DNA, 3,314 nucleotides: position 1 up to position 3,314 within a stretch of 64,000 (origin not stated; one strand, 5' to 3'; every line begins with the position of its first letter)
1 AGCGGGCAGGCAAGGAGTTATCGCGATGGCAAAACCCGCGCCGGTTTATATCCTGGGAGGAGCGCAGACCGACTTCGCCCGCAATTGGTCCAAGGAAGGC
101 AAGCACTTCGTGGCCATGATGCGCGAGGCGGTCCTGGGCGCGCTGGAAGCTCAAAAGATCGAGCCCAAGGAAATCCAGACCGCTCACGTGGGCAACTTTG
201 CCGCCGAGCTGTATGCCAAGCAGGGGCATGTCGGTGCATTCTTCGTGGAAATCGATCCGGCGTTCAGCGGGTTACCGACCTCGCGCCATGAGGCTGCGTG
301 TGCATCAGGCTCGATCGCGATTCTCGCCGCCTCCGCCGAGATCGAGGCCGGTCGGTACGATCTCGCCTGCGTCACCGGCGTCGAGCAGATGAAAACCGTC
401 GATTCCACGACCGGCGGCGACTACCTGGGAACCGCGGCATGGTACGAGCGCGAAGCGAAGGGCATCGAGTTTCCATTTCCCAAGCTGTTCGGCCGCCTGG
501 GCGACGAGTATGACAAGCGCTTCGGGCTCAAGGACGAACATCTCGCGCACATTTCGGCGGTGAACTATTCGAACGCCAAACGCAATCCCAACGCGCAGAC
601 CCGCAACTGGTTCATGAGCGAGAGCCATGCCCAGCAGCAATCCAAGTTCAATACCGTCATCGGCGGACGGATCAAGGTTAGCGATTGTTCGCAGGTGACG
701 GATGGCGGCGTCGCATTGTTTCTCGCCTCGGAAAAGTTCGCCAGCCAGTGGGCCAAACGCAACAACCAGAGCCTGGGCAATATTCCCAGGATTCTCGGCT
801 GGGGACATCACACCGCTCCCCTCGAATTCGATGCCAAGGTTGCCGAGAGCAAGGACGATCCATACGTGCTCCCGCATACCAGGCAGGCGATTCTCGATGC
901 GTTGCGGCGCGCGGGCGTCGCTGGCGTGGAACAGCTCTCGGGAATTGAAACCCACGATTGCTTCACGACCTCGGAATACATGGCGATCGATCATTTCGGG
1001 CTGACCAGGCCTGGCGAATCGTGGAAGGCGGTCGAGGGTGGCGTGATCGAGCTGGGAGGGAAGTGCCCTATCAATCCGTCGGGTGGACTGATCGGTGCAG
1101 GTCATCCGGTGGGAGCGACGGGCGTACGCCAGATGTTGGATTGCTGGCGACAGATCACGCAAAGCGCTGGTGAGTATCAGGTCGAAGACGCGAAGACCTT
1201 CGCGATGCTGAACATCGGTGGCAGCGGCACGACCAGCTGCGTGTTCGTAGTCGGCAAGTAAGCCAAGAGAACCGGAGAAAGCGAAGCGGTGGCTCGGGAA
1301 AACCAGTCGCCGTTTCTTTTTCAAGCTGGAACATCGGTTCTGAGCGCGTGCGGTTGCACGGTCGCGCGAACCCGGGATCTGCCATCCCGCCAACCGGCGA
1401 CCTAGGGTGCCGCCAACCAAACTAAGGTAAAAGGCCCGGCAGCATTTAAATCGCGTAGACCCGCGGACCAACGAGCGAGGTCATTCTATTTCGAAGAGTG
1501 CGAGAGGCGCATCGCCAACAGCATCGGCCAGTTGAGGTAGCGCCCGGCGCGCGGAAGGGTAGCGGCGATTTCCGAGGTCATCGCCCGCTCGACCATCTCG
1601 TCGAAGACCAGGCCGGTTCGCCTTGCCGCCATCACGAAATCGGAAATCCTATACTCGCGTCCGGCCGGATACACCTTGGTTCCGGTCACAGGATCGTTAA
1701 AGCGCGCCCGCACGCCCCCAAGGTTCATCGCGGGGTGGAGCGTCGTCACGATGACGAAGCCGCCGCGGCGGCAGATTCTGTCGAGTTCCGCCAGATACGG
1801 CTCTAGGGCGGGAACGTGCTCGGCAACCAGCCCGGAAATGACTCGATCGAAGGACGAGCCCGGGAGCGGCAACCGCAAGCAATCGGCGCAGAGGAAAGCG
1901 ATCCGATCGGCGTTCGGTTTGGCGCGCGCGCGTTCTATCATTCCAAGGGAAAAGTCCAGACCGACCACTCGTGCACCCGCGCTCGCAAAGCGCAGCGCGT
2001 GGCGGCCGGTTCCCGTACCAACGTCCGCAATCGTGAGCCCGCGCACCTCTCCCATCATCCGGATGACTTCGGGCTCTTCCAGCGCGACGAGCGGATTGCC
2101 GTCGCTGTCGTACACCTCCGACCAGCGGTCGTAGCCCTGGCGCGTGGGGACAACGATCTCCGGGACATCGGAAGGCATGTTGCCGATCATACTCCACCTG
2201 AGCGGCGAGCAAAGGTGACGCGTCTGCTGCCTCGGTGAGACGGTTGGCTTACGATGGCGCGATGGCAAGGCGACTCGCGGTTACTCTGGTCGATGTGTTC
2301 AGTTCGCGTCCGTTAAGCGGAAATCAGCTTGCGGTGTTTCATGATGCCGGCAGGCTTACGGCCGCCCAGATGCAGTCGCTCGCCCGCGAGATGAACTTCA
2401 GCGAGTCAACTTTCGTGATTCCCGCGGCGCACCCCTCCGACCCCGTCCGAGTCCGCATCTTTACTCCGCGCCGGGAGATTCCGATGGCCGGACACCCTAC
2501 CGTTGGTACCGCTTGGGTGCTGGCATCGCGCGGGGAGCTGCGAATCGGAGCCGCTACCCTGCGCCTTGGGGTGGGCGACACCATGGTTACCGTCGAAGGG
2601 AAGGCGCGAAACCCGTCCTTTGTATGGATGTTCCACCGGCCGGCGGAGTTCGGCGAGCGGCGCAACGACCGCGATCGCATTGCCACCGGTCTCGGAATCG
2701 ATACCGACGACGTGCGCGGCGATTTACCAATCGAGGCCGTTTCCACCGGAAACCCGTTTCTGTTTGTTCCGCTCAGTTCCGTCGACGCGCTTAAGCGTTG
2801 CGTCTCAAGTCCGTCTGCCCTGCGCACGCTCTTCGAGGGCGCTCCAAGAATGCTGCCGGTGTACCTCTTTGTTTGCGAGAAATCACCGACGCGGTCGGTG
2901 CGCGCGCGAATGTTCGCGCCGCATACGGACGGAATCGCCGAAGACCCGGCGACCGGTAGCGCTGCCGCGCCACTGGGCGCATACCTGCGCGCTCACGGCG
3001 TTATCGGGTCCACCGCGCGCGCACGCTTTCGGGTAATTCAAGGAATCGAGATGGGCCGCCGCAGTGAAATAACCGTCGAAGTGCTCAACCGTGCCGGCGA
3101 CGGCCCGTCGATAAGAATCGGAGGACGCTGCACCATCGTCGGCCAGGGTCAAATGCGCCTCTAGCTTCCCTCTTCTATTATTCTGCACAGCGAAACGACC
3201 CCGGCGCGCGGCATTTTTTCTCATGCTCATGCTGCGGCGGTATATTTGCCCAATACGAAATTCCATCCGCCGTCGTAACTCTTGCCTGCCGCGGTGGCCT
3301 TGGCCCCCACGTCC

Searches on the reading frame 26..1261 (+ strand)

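Call 49: search_protein_families(library=pfam, proteins=[window:26-1261:+], max_evalue=0.00001)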
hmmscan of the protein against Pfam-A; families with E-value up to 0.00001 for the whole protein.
window:26-1261:+ (411 aa): 3 families
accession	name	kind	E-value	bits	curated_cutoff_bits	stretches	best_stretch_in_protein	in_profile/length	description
PF22691.2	Thiolase_C_1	-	2.6e-26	92.5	28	1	276-410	12-143/144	Thiolase C-terminal domain-like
PF00108.29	Thiolase_N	-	1.1e-15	58.2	26.4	1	7-235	1-258/260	Thiolase, N-terminal domain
PF02803.24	Thiolase_C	-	4.4e-08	33.2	27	1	286-387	25-107/123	Thiolase, C-terminal domain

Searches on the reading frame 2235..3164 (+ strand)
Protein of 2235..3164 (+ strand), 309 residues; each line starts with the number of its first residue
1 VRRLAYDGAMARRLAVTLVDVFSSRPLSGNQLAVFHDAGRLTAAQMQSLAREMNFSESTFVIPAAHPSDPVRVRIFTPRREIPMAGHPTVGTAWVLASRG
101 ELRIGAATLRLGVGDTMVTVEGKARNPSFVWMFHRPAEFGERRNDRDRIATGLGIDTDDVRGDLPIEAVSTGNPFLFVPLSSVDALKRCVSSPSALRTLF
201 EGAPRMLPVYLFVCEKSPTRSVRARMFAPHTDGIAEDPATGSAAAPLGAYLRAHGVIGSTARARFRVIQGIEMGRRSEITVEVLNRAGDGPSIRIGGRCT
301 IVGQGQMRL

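Call 49: search_protein_families(library=pfam, proteins=[window:2235-3164:+], max_evalue=0.00001)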
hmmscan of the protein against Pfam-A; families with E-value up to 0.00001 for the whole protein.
window:2235-3164:+ (309 aa): 1 family
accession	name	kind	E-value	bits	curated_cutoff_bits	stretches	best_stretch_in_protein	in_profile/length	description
PF02567.21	PhzC-PhzF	-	2e-59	201.9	27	1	19-304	1-280/281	Phenazine biosynthesis-like protein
